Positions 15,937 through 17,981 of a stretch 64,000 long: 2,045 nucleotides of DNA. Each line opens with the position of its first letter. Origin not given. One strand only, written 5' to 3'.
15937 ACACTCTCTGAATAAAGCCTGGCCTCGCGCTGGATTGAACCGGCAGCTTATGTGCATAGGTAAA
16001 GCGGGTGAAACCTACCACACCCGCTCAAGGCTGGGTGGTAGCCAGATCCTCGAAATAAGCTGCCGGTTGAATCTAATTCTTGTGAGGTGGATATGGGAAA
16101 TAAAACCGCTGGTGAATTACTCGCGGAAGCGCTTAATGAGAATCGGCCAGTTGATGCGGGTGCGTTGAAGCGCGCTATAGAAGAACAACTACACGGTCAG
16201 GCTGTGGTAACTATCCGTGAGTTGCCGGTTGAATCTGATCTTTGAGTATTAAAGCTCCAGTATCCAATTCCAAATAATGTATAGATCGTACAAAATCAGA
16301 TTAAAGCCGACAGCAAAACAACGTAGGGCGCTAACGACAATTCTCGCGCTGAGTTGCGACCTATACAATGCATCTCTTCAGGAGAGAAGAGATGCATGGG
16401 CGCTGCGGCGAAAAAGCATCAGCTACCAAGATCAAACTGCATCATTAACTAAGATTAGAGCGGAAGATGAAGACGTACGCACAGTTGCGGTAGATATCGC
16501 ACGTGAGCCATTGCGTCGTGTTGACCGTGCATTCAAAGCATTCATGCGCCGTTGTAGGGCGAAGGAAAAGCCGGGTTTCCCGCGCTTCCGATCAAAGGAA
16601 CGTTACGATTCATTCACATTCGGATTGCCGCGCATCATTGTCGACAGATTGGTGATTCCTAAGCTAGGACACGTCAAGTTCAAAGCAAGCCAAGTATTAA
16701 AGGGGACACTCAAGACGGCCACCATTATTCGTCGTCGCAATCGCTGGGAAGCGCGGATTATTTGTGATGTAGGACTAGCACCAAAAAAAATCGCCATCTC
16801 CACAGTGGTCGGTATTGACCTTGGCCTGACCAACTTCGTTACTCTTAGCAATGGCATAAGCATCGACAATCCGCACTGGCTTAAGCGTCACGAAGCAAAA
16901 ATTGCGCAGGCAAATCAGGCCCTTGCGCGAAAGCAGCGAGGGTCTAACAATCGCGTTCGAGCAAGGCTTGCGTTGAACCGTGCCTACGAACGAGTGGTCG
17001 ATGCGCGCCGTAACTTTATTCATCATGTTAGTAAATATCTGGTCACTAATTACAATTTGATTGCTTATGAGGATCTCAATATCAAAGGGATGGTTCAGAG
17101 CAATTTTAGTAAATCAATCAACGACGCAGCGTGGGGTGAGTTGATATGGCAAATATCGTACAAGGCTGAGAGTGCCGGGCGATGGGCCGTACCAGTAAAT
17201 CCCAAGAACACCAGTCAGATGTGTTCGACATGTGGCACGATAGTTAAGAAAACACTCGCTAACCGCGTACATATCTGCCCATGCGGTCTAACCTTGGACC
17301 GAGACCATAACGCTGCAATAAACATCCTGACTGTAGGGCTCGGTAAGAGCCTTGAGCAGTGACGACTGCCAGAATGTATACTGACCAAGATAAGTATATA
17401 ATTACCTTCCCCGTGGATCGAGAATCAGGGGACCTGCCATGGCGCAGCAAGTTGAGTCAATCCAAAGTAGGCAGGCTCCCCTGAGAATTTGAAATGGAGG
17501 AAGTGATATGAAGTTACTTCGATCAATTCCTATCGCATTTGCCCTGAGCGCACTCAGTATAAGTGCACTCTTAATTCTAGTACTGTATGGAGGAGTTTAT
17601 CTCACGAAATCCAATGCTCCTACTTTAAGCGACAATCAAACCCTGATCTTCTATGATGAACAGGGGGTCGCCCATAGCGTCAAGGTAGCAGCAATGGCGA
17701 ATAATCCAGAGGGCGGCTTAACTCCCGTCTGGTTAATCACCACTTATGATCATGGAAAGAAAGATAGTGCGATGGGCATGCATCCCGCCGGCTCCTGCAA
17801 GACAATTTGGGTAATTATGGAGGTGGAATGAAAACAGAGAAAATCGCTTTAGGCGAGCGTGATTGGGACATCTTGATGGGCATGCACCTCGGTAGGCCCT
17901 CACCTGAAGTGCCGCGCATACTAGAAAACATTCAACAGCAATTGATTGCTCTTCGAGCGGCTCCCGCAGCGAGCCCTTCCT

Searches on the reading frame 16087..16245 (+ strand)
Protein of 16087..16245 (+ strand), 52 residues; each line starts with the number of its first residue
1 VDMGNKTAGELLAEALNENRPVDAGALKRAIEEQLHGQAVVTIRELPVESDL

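Call 6: search_protein_families(library=pfam, proteins=[window:16087-16245:+], max_evalue=0.01)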
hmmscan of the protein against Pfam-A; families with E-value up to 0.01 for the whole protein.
window:16087-16245:+ (52 aa): 0 families

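Call 43: find_homologous_proteins(query=window:16087-16242:+, max_evalue=1)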
Query window:16087-16242:+ (52 aa): 1 proteins with E <= 1 among 2 candidates.
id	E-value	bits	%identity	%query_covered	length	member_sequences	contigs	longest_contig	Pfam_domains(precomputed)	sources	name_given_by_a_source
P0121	5.1e-23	96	100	96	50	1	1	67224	-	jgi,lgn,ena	-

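Call 45: search_protein_families(library=phrogs, proteins=[window:16087-16245:+], max_evalue=1)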
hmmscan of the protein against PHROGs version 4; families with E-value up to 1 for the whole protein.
window:16087-16245:+ (52 aa): 0 families

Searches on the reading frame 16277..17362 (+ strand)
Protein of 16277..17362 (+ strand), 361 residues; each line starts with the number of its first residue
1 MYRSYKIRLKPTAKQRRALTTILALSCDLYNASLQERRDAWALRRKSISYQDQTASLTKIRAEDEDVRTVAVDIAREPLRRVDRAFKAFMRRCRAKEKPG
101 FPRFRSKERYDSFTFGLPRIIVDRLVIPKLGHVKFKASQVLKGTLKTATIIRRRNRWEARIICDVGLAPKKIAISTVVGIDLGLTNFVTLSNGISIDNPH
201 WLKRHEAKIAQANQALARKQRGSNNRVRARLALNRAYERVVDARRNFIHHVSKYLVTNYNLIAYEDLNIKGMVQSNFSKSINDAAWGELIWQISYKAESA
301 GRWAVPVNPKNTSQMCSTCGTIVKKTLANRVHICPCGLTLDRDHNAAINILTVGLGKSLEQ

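Call 6: search_protein_families(library=pfam, proteins=[window:16277-17362:+], max_evalue=0.01)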
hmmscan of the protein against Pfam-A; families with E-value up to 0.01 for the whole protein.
window:16277-17362:+ (361 aa): 3 families
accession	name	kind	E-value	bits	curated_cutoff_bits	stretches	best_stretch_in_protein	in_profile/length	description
PF01385.25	OrfB_IS605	-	6.4e-23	81.7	30.5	1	170-275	11-119/120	Probable transposase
PF07282.18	Cas12f1-like_TNB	-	1.9e-21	76.4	26.3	1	286-350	1-60/60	Cas12f1-like, TNB domain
PF12323.14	HTH_OrfB_IS605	-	4.6e-07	29.7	21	1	1-46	1-47/47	Helix-turn-helix domain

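Call 13: find_related_loci(query=window:16277-17359:+, collection=viral_contigs, flank=3000)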
Query window:16277-17359:+ (361 aa) in viral_contigs; peptide patterns used: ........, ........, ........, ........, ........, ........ (x = any residue, [..] = any of these).
4 stretches matched a pattern; 3 encode a relative of the query (tblastn E <= 1e-3); 3 distinct loci.
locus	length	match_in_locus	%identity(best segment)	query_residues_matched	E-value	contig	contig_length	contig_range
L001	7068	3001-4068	60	1-359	1e-145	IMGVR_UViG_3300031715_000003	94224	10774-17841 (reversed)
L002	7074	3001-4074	59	1-359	1e-134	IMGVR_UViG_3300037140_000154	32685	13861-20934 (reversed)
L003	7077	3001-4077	38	1-354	3e-74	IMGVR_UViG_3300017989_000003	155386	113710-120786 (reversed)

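Call 14: find_homologous_proteins(query=window:16277-17359:+, max_evalue=1e-30)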
Query window:16277-17359:+ (361 aa): 5337 proteins with E <= 1e-30 among 8000 candidates; the best 120 are listed.
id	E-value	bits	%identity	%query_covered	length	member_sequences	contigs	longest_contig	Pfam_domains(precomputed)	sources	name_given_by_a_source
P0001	3.6e-238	807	100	100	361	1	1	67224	PF12323.15,PF01385.26,PF07282.19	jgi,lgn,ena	-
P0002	2.0e-160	551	68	99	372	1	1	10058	PF12323.15,PF01385.26,PF07282.19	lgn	-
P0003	1.1e-159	549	68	98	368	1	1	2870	PF12323.15,PF01385.26,PF07282.19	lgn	-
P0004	2.2e-156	538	65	100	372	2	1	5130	PF12323.15,PF01385.26,PF07282.19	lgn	-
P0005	8.8e-156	536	67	99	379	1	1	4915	PF12323.15,PF01385.26,PF07282.19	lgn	-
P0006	3.5e-150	518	66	99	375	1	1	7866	PF01385.26,PF07282.19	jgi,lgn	jgi:putative transposase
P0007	3.0e-147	508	64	98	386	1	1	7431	PF01385.26,PF07282.19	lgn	-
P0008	4.7e-147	507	64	100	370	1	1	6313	PF12323.15,PF01385.26,PF07282.19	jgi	jgi:putative transposase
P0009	2.3e-146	505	63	98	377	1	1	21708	PF12323.15,PF01385.26,PF07282.19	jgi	jgi:putative transposase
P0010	4.8e-145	501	63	98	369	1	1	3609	PF01385.26,PF07282.19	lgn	-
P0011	1.5e-144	499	63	98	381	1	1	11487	PF01385.26,PF07282.19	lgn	-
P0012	4.0e-144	498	61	100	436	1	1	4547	PF01385.26,PF07282.19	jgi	-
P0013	5.7e-144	497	62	98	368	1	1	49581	PF01385.26,PF07282.19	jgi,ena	-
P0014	9.8e-144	497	61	99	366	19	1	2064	PF01385.26,PF07282.19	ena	-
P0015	1.0e-142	493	61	98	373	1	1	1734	PF12323.15,PF01385.26,PF07282.19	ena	-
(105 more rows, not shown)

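Call 18: find_encoding_contigs(protein=P0002, flank=4000, max_places=3)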
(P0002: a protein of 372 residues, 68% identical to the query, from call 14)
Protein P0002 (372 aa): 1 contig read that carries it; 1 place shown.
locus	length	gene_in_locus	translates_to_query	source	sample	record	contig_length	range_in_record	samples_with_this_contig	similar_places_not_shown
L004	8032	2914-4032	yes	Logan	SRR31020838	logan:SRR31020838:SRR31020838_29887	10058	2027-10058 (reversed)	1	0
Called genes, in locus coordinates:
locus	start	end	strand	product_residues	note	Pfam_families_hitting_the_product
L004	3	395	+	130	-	?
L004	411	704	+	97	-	-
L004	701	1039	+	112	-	-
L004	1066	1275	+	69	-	-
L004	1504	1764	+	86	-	-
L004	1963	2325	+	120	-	-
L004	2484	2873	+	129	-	-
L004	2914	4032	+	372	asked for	PF12323:HTH_OrfB_IS605, PF01385:OrfB_IS605, PF07282:Cas12f1-like_TNB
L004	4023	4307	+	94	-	-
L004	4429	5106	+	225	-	-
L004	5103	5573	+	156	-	-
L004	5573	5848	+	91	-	-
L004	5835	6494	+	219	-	-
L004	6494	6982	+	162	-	-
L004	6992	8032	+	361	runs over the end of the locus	PF07505:DUF5131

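Call 19: find_encoding_contigs(protein=P0004, flank=4000, max_places=3)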
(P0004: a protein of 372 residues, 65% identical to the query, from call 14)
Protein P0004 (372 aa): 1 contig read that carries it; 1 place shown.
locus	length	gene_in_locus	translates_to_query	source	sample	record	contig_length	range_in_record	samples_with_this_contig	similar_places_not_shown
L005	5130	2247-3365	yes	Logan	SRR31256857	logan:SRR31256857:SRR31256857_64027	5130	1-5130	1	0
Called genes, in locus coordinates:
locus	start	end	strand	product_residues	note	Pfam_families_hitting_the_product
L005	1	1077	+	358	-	?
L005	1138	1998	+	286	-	-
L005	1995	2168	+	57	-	-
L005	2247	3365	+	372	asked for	PF12323:HTH_OrfB_IS605 (weak), PF01385:OrfB_IS605, PF07282:Cas12f1-like_TNB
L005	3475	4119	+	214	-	PF01555:N6_N4_Mtase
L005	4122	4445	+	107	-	-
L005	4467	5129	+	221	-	?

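Call 20: find_encoding_contigs(protein=P0001, flank=2000, max_places=3)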
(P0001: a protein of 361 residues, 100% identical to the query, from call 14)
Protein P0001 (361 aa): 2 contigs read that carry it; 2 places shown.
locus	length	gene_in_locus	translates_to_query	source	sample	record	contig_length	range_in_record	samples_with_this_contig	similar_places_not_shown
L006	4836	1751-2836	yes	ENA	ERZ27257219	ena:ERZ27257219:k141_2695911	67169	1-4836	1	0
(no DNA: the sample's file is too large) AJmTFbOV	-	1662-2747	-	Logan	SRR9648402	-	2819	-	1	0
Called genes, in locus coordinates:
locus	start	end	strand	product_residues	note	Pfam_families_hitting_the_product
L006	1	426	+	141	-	?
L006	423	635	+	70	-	-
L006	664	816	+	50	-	-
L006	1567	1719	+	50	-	-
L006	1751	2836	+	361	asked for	PF12323:HTH_OrfB_IS605 (weak), PF01385:OrfB_IS605, PF07282:Cas12f1-like_TNB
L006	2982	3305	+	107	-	-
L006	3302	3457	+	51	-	-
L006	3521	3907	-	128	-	-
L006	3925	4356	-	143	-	-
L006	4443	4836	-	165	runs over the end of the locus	PF02368:Big_2 (weak)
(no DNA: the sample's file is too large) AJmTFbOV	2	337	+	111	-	?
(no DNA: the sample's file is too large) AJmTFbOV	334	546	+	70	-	-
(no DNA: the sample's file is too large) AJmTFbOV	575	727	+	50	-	-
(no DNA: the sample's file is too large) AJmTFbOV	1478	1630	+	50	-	-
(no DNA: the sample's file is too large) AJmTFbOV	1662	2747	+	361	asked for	PF12323:HTH_OrfB_IS605 (weak), PF01385:OrfB_IS605, PF07282:Cas12f1-like_TNB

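Call 61: find_related_loci(query=window:16277-17359:+, collection=genome_contigs, flank=2500)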
Query window:16277-17359:+ (361 aa) in genome_contigs; peptide patterns used: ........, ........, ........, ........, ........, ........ (x = any residue, [..] = any of these).
86 stretches matched a pattern; 13 encode a relative of the query (tblastn E <= 1e-3); 13 distinct loci.
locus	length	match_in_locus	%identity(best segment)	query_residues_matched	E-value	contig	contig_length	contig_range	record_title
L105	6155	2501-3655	38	1-353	2e-78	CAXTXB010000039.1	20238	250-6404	MAG TPA_asm: uncultured Dictyobacter sp. isolate public_SRR14722086_metawrap_bin.5 genome assembly, contig: public_SRR14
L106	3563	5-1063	42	8-355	4e-83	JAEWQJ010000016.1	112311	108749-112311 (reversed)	MAG: Methanobacteriota archaeon isolate OH_SBrB_19 k127_932228, whole genome shotgun sequence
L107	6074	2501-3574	36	3-357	1e-56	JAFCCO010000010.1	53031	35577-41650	MAG: Candidatus Iainarchaeum archaeon isolate AB_3033_Bin_60 AB_3033_Bin_60_scaffold_670, whole genome shotgun sequence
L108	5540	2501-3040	51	178-355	4e-53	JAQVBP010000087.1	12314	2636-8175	MAG: Methanosarcinaceae archaeon isolate STD2_68 NODE_19939_length_12314_cov_29.495282_Sandtown_D2, whole genome shotgun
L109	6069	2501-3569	48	1-354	2e-47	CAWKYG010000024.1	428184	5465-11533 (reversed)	MAG: uncultured Solibacteraceae bacterium isolate MFD02248.bin.2.116 genome assembly, contig: contig_32949, whole genome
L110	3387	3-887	35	88-358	5e-38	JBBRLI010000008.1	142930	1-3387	MAG: Vulcanimicrobiales bacterium isolate La1_maxbin2.006 LA1C_X2.006_k141_598640L_142930_cov_25.2237, whole genome shot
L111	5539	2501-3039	61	178-355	3e-42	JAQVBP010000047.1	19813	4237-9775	MAG: Methanosarcinaceae archaeon isolate STD2_68 NODE_9988_length_19813_cov_24.726608_Sandtown_D2, whole genome shotgun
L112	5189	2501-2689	75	294-355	1e-23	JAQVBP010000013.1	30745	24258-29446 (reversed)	MAG: Methanosarcinaceae archaeon isolate STD2_68 NODE_5202_length_30745_cov_30.144947_Sandtown_D2, whole genome shotgun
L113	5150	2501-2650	80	307-355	4e-20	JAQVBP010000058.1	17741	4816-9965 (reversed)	MAG: Methanosarcinaceae archaeon isolate STD2_68 NODE_11705_length_17741_cov_29.192631_Sandtown_D2, whole genome shotgun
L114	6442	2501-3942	29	1-335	1e-32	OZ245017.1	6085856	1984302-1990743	MAG: Phototrophicaceae bacterium isolate 75b39b6a-bc88-4430-bfad-914235af2d3e genome assembly, chromosome: 1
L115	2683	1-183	67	300-361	5e-19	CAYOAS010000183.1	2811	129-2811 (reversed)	MAG TPA_asm: uncultured archaeon isolate binchicken_co376_240 genome assembly, contig: NODE_63034_length_2811_cov_6.9270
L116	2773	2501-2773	38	1-91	3e-15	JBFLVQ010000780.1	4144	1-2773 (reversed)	MAG: Acidobacteriota bacterium isolate MAG010 MAG010_780, whole genome shotgun sequence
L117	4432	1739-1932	38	1-70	6e-5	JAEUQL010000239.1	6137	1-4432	MAG: Blastocatellia bacterium isolate new MAG-250 NODE_239_length_6137_cov_3.729538, whole genome shotgun sequence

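Call 74: find_related_loci(query=A2, collection=viral_contigs, flank=2500)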
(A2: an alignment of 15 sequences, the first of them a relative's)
Query A2 (361 aa) in viral_contigs; peptide patterns used: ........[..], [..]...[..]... (x = any residue, [..] = any of these).
265 stretches matched a pattern; 247 encode a relative of the query (tblastn E <= 1e-3); the best 80 are kept; 80 distinct loci.
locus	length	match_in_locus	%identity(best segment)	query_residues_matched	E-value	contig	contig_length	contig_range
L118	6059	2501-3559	61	1-354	3e-147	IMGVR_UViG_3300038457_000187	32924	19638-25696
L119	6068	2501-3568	60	1-359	2e-144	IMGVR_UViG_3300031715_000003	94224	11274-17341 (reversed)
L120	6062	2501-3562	57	1-355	2e-136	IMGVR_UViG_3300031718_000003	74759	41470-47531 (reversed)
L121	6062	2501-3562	57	1-354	4e-136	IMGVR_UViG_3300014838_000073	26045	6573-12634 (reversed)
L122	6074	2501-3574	59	1-359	2e-133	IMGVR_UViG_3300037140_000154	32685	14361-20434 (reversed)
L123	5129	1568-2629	55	1-355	3e-133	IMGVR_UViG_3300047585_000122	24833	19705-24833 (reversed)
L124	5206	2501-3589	56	1-360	2e-132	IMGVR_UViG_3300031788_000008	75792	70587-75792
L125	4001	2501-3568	56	1-354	3e-133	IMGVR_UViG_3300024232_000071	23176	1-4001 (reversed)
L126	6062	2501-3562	55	1-355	2e-132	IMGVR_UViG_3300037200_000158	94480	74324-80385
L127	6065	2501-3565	58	1-355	2e-131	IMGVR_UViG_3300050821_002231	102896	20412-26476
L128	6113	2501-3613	53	1-355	4e-131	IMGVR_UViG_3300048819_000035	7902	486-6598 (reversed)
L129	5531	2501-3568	55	1-355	2e-129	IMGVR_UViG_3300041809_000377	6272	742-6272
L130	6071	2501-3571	54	1-355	2e-127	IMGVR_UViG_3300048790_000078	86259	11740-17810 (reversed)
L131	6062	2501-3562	55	1-355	1e-126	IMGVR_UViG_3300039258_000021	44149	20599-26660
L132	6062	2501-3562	55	1-355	1e-126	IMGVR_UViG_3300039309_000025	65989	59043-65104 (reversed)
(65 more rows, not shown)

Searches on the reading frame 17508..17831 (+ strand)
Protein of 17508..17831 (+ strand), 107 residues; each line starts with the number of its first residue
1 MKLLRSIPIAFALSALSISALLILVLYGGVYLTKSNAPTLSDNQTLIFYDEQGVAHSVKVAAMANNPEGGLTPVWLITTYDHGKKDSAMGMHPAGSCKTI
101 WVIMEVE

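Call 6: search_protein_families(library=pfam, proteins=[window:17508-17831:+], max_evalue=0.01)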
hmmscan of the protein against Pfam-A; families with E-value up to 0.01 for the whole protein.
window:17508-17831:+ (107 aa): 0 families

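Call 22: find_related_loci(query=window:17508-17828:+, collection=viral_contigs, flank=6000)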
Query window:17508-17828:+ (107 aa) in viral_contigs; peptide patterns used: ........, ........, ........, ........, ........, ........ (x = any residue, [..] = any of these).
10 stretches matched a pattern, but none encodes a relative of the query by tblastn (E <= 1e-3).

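Call 36: find_encoding_contigs(protein=window:17508-17828:+, flank=4000, max_places=10)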
Protein window:17508-17828:+ (107 aa): 2 contigs read that carry it; 2 places shown.
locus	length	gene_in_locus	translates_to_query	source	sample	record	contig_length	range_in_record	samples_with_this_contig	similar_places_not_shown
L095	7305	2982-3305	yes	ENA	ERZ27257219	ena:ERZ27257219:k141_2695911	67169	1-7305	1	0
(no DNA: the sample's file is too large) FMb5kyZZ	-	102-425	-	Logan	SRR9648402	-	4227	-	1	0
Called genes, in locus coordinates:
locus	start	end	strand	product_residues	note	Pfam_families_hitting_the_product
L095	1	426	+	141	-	?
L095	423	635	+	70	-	-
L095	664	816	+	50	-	-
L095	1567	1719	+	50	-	-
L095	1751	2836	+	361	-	PF12323:HTH_OrfB_IS605 (weak), PF01385:OrfB_IS605, PF07282:Cas12f1-like_TNB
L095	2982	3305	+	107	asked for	-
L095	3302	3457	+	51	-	-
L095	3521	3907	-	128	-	-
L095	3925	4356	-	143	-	-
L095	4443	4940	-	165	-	PF02368:Big_2 (weak)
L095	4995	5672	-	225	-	PF13188:PAS_8 (weak), PF00989:PAS, PF13426:PAS_9 (weak)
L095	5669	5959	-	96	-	-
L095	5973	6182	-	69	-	-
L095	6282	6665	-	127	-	-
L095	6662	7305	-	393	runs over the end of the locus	-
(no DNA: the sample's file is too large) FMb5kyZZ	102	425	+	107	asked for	-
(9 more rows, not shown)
